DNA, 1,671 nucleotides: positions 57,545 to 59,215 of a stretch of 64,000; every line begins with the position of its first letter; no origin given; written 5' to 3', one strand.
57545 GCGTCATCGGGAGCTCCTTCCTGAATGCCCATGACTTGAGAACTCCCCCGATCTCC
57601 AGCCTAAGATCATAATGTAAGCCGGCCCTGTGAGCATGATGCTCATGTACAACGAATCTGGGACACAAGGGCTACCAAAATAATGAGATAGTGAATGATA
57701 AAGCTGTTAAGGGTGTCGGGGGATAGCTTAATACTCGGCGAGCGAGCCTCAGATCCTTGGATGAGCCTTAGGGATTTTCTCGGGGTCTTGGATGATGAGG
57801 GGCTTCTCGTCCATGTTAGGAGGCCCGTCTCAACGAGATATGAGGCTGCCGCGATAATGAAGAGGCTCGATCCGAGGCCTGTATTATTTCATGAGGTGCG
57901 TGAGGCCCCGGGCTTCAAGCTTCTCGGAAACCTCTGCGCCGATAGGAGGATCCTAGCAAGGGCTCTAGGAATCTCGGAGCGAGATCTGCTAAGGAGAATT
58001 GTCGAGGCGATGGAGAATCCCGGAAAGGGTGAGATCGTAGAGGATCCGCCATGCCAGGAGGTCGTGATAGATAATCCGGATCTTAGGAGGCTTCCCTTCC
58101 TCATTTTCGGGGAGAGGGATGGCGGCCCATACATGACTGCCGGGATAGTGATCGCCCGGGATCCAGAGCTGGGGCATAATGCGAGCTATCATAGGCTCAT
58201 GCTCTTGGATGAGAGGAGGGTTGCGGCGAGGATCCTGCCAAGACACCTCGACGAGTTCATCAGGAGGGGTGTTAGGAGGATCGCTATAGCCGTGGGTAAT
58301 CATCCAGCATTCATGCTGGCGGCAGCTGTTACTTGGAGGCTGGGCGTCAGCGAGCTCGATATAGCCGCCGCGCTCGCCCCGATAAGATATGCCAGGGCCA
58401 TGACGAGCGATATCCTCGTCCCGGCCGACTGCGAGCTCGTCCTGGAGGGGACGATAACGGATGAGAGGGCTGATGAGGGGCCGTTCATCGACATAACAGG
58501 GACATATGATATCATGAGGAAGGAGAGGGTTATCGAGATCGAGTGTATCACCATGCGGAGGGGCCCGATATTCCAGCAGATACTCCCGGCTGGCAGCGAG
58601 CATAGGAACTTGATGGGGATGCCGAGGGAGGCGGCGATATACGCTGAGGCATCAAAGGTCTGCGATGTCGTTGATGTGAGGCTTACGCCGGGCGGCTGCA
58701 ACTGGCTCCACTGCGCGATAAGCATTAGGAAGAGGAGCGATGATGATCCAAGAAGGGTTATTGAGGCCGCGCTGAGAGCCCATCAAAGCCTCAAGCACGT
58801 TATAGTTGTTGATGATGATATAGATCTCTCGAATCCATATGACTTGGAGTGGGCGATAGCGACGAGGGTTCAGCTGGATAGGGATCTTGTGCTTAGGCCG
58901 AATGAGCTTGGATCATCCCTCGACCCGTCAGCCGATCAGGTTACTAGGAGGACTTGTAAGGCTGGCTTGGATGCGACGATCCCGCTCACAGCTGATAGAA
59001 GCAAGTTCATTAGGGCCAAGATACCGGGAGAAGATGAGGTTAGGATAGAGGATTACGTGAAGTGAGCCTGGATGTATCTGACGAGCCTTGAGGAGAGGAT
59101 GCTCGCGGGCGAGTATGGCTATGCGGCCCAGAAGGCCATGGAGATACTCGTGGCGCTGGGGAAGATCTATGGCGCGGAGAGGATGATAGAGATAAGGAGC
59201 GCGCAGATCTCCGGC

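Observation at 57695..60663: Archaeal modified mevalonate pathway cluster: UbiD-like decarboxylase plus AcnX large and small subunits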

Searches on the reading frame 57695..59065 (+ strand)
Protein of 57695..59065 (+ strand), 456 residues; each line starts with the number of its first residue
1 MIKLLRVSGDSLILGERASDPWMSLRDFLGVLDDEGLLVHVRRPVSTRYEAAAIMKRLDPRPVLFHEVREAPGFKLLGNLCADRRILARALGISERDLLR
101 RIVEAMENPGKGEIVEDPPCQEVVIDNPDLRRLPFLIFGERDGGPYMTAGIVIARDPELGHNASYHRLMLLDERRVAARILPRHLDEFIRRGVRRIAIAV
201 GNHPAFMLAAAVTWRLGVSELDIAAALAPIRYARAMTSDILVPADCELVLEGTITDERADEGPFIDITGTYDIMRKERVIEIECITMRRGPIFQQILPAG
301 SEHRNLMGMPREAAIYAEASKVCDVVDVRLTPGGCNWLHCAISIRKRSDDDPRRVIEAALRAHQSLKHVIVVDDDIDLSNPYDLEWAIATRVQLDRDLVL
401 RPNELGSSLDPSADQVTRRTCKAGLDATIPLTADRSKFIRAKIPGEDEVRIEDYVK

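Call 3: search_protein_families(library=pfam, proteins=[window:57695-59065:+])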
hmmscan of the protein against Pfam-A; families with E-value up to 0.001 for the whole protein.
window:57695-59065:+ (456 aa): 3 families
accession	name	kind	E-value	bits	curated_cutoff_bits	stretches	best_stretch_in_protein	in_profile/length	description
PF01977.22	UbiD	-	6.6e-53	179.4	23.3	1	116-299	6-204/206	3-octaprenyl-4-hydroxybenzoate carboxy-lyase Rift-related domain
PF20696.2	UbiD_C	-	1.4e-31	109.6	24.2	1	305-427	2-127/127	3-octaprenyl-4-hydroxybenzoate carboxy-lyase C-terminal domain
PF20695.2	UbiD_N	-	1e-17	64.4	24.3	1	31-106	3-78/78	3-octaprenyl-4-hydroxybenzoate carboxy-lyase N-terminal domain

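Call 4: search_protein_families(library=ncbifam, proteins=[window:57695-59065:+])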
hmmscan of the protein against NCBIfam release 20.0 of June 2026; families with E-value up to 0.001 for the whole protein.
window:57695-59065:+ (456 aa): 7 families
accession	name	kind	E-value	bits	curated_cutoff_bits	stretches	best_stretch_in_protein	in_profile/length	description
TIGR00148.1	TIGR00148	subfamily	1.5e-97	327.1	244.85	1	25-429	1-437/438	UbiD family decarboxylase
NF041204.1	VdcC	exception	1.7e-58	198.2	650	1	24-437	3-445/467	non-oxidative hydroxyarylic acid decarboxylases subunit C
TIGR03701.1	mena_SCO4490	equivalog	7.3e-41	140.3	495.9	1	114-414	111-426/433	menaquinone biosynthesis decarboxylase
NF008175.0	PRK10922.1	equivalog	3.2e-32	111.7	788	1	114-437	124-465/497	4-hydroxy-3-polyprenylbenzoate decarboxylase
NF041219.1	BagN_FevL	exception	2.8e-25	88.8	1000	1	23-393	18-433/502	bagremycin/ferroverdin biosynthesis UbiD family decarboxylase BagN/FevL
TIGR02724.1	phenyl_P_beta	equivalog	9.1e-22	77.1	468.95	1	111-443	98-454/472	phenylphosphate carboxylase subunit beta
TIGR02723.1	phenyl_P_alpha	equivalog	8.3e-20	70.8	564.6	1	26-289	11-297/485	phenylphosphate carboxylase subunit alpha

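Call 5: search_solved_structures(query=window:57695-59065:+, max_evalue=0.00001)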
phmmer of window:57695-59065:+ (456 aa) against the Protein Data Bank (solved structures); distinct sequences matched with E-value up to 0.00001: 40.
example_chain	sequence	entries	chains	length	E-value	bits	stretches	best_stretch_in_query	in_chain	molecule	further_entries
6h6x_B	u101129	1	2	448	3e-82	280.1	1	24-455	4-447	3-polyprenyl-4-hydroxybenzoate decarboxylase and related decarboxylases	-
6h6v_A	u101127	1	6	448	1.3e-81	278.1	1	24-455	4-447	3-polyprenyl-4-hydroxybenzoate decarboxylase and related decarboxylases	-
7p9q_A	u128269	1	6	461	5e-48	167.3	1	25-429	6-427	AnInD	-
5o3n_A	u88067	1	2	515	2.9e-32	115.4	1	62-442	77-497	3,4-dihydroxybenzoate decarboxylase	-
5ny5_A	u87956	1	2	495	2.9e-32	115.4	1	62-442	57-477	3,4-dihydroxybenzoate decarboxylase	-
5m1c_A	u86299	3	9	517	5.6e-31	111.1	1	115-429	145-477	3-octaprenyl-4-hydroxybenzoate carboxy-lyase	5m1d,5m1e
2idb_A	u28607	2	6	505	6.2e-31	111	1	115-429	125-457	3-octaprenyl-4-hydroxybenzoate carboxy-lyase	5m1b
5o3m_A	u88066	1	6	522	9.7e-29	103.8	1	57-443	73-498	Protocatechuate decarboxylase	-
7ae4_A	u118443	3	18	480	2.6e-26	95.8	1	22-433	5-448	Phenolic acid decarboxylase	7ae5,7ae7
7abo_C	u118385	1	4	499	5.6e-25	91.4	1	24-394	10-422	UbiD-like decarboxylase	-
4ip2_A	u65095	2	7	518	2.6e-24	89.2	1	23-394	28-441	Aromatic Acid Decarboxylase | PA0254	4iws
7abn_D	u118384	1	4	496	3.9e-24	88.6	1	24-394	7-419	UbiD-like decarboxylase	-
6da6_A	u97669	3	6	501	1e-22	83.9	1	107-437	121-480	UbiD-like decarboxylase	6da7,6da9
7nf0_A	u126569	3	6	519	1.6e-21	80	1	20-413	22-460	Ferulic acid decarboxylase 1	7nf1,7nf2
7ney_A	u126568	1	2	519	1.4e-20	76.8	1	20-424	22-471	Ferulic acid decarboxylase 1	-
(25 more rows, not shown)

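Call 12: find_homologous_proteins(query=window:57695-59065:+, max_evalue=1e-10)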
Query window:57695-59065:+ (456 aa): 7411 proteins with E <= 1e-10 among 8000 candidates; the best 120 are listed.
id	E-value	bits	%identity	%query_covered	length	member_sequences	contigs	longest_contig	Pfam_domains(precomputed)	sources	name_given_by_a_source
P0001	4.6e-266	901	91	95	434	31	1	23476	PF20696.3,PF01977.23,PF20695.3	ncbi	ncbi:MAG: UbiD family decarboxylase [Nitrososphaerota archaeon]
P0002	1.2e-263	893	90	95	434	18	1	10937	PF20696.3,PF01977.23,PF20695.3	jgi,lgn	jgi:UbiD family decarboxylase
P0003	3.1e-263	892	90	95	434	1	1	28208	PF20696.3,PF01977.23,PF20695.3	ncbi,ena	-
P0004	8.0e-251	851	88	93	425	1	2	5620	PF20696.3,PF01977.23,PF20695.3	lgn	-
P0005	2.2e-233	793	79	95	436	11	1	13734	PF20696.3,PF01977.23,PF20695.3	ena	-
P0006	5.3e-231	785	78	95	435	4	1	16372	PF20696.3,PF01977.23,PF20695.3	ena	-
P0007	6.0e-230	782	77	95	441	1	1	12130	PF20696.3,PF01977.23,PF20695.3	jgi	-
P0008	8.4e-230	781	76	92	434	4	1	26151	PF20696.3,PF01977.23,PF20695.3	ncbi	-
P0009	6.0e-228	775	77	95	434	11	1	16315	PF20696.3,PF01977.23,PF20695.3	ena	-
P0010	3.8e-221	753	80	88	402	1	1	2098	PF20696.3,PF01977.23,PF20695.3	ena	-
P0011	1.1e-220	751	73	95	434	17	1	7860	PF20696.3,PF01977.23,PF20695.3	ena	-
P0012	2.0e-220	750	74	95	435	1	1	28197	PF20696.3,PF01977.23,PF20695.3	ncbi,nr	ncbi:MAG: UbiD family decarboxylase [Nitrososphaerota archaeon]|nr:UbiD family decarboxylase [Nitros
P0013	1.7e-219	747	73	95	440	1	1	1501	PF20696.3,PF01977.23,PF20695.3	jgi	-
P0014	3.1e-218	743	73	95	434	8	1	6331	PF20696.3,PF01977.23,PF20695.3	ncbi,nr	ncbi:MAG: UbiD family decarboxylase [Thaumarchaeota archaeon]|nr:UbiD family decarboxylase [Nitrosos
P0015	1.9e-217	741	75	95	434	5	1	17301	PF20696.3,PF01977.23,PF20695.3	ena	-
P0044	6.5e-198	676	67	95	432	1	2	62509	PF20696.3,PF01977.23,PF20695.3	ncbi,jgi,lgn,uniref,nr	ncbi:MAG: hypothetical protein B9J98_03895 [Candidatus Terraquivivens tikiterensis]|uniref:Anhydrome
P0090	9.5e-168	577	61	95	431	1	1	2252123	PF20696.3,PF01977.23,PF20695.3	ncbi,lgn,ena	-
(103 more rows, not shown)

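Call 23: search_solved_structures(query=window:57761-59065:+, max_evalue=1e-40, show_alignments=3)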
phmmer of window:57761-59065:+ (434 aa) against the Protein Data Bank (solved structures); distinct sequences matched with E-value up to 1e-40: 3.
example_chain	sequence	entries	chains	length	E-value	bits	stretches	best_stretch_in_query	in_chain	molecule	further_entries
6h6x_B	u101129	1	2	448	3.6e-82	279.8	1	2-433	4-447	3-polyprenyl-4-hydroxybenzoate decarboxylase and related decarboxylases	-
6h6v_A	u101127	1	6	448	1.5e-81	277.8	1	2-433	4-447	3-polyprenyl-4-hydroxybenzoate decarboxylase and related decarboxylases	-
7p9q_A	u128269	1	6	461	5.5e-48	167.2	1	3-407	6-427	AnInD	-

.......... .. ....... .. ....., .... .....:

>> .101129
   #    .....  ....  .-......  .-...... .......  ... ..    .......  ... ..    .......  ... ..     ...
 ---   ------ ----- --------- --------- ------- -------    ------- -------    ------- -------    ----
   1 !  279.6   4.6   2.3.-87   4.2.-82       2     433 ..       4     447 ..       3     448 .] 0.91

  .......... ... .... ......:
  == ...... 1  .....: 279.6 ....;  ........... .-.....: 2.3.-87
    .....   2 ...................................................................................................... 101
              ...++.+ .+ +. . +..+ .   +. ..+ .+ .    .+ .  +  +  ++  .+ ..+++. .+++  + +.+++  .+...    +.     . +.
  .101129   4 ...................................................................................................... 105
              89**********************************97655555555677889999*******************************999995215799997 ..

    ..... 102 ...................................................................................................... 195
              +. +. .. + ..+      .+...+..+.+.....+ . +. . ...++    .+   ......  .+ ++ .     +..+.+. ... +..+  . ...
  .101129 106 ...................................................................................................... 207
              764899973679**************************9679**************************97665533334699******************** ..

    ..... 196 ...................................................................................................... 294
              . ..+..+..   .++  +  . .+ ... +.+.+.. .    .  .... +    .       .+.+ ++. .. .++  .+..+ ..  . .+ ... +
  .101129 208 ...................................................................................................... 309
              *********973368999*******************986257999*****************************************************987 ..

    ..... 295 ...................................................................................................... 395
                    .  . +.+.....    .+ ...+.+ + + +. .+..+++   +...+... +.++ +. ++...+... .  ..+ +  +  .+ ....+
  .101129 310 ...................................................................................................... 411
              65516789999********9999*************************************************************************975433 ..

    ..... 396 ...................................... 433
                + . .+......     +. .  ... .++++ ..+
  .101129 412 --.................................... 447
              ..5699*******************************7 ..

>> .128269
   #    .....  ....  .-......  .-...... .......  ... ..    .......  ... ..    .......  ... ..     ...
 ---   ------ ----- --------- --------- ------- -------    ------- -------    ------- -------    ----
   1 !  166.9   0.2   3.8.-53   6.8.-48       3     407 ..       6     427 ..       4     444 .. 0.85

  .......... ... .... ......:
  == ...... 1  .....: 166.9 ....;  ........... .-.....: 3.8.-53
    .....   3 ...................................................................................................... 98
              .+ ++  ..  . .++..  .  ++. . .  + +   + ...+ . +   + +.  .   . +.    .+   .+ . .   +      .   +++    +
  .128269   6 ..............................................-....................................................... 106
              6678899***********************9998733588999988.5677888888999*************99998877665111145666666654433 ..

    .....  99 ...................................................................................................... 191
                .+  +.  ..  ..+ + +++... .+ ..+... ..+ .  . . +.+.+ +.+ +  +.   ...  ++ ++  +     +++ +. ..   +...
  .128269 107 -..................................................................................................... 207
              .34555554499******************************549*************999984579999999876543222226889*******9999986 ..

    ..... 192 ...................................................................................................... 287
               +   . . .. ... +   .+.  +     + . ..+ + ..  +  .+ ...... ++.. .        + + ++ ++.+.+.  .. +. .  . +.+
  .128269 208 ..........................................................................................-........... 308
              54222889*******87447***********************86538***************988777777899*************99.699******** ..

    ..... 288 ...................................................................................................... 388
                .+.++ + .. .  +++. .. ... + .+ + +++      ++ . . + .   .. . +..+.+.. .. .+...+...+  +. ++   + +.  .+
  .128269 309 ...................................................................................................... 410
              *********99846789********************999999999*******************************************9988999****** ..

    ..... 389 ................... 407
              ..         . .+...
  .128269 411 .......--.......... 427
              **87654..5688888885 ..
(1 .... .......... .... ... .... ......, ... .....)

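Call 31: find_encoding_contigs(protein=P0090, flank=10000, max_places=2)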
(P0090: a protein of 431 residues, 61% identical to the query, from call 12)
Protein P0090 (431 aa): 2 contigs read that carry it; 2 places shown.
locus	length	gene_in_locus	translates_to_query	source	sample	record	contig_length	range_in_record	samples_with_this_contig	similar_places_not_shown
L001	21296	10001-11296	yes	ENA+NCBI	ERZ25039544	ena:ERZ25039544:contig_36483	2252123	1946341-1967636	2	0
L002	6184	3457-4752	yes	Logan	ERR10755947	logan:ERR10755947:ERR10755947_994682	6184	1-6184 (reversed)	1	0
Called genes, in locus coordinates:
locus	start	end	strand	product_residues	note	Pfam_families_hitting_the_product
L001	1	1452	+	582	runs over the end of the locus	PF01642:MM_CoA_mutase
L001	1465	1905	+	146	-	PF02310:B12-binding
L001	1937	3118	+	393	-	PF02771:Acyl-CoA_dh_N, PF02770:Acyl-CoA_dh_M, PF00441:Acyl-CoA_dh_1, PF22924:ACOX_C_alpha1 (weak), PF08028:Acyl-CoA_dh_2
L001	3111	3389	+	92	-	-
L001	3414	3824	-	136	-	-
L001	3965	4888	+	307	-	PF00665:rve, PF13683:rve_3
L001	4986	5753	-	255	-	-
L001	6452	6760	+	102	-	-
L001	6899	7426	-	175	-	PF07884:VKOR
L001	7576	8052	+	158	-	PF02628:COX15-CtaA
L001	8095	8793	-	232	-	-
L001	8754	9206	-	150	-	-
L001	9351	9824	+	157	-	PF10604:Polyketide_cyc2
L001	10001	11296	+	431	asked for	PF20695:UbiD_N, PF01977:UbiD, PF20696:UbiD_C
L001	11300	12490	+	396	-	PF04412:AcnX, PF28403:AcnX_2nd, PF28406:AcnX_3rd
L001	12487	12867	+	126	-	PF01989:AcnX_swivel_put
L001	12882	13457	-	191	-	PF02441:Flavoprotein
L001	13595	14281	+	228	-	PF00857:Isochorismatase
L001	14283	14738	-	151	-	PF02391:MoaE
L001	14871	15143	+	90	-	-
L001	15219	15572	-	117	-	PF04343:DUF488, PF22751:DUF488-N3a, PF22752:DUF488-N3i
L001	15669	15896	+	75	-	-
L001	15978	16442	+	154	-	PF01261:AP_endonuc_2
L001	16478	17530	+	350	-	-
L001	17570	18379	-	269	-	PF12698:ABC2_membrane_3, PF01061:ABC2_membrane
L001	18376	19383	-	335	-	PF00005:ABC_tran, PF13304:AAA_21 (weak), PF13732:DrrA1-3_C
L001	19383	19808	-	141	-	PF02334:RTP (weak), PF03551:PadR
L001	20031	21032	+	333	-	PF00296:Bac_luciferase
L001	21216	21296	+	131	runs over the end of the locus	PF08818:DUF1801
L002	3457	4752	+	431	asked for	PF20695:UbiD_N, PF01977:UbiD, PF20696:UbiD_C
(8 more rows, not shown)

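Call 32: find_encoding_contigs(protein=P0044, flank=10000, max_places=2)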
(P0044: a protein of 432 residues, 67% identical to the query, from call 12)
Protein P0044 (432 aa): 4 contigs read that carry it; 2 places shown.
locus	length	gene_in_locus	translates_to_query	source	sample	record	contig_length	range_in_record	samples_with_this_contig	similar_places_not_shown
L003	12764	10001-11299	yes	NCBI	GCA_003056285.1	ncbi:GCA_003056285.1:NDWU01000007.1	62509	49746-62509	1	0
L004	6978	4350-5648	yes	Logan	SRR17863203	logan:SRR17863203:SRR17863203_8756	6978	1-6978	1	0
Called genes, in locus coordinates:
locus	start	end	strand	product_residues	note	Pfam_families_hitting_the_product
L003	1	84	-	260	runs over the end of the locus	PF00705:PCNA_N, PF02144:Rad1, PF02747:PCNA_C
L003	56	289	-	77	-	-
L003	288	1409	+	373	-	PF01916:DS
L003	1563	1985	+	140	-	-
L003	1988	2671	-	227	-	-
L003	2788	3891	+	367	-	PF00988:CPSase_sm_chain, PF00117:GATase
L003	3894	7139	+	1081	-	PF25596:CPSase_L_D1, PF02786:CPSase_L_D2, PF02787:CPSase_L_D3, PF25596:CPSase_L_D1, PF02786:CPSase_L_D2, PF02222:ATP-grasp, PF07478:Dala_Dala_lig_C, PF02142:MGS, +7 more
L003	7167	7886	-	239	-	PF07155:ECF-ribofla_trS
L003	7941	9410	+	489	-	PF00291:PALP, PF03551:PadR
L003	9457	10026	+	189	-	PF02441:Flavoprotein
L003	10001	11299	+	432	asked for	PF20695:UbiD_N, PF01977:UbiD, PF20696:UbiD_C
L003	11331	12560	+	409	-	PF04412:AcnX, PF28403:AcnX_2nd, PF28406:AcnX_3rd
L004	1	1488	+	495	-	?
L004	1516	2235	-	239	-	PF07155:ECF-ribofla_trS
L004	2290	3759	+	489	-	PF00291:PALP, PF03551:PadR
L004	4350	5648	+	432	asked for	PF20695:UbiD_N, PF01977:UbiD, PF20696:UbiD_C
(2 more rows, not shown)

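Call 35: search_protein_representatives(protein=window:57761-59065:+)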
Query: 434 residues. Proteins with E-value up to 0.001 (for the whole library): 4627; up to 1e-10: 2343; up to 1e-30: 634. The best 150 are listed.
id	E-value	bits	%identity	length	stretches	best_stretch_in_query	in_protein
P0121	6.3e-112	391.1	47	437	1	3-420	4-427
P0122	3.9e-111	388.5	44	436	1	2-433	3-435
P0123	7.3e-108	377.7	43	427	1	2-433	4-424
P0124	2.9e-107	375.7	47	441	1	3-416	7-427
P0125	9.1e-106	370.8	48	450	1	1-410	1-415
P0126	8.0e-102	357.8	42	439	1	1-433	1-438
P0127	6.4e-99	348.3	40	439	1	1-423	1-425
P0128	5.5e-98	345.2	43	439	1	1-425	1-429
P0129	8.1e-98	344.6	43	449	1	1-425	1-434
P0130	1.2e-97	344.1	41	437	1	1-432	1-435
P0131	1.2e-96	340.7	43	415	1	4-408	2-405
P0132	1.4e-95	337.2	44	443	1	1-423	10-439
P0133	4.1e-94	332.4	44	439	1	2-428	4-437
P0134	7.9e-93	328.2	46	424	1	24-414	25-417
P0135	1.7e-92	327.1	43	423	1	15-422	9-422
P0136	4.1e-92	325.8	47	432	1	3-428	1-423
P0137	2.0e-87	310.4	43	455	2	92-421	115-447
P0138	1.7e-86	307.3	42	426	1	3-418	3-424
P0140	7.9e-86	305.1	49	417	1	52-411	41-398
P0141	8.0e-86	305.1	45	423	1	1-420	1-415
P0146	2.0e-83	297.2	40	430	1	3-418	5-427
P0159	6.4e-78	279.1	41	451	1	2-432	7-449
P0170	5.0e-74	266.3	44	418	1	60-405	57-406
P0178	1.7e-71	257.9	43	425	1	47-415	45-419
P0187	1.8e-70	254.5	40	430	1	19-420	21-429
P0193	1.7e-69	251.3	40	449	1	50-422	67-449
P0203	2.0e-65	237.9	42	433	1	34-418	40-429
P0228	5.8e-61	223.2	40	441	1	46-420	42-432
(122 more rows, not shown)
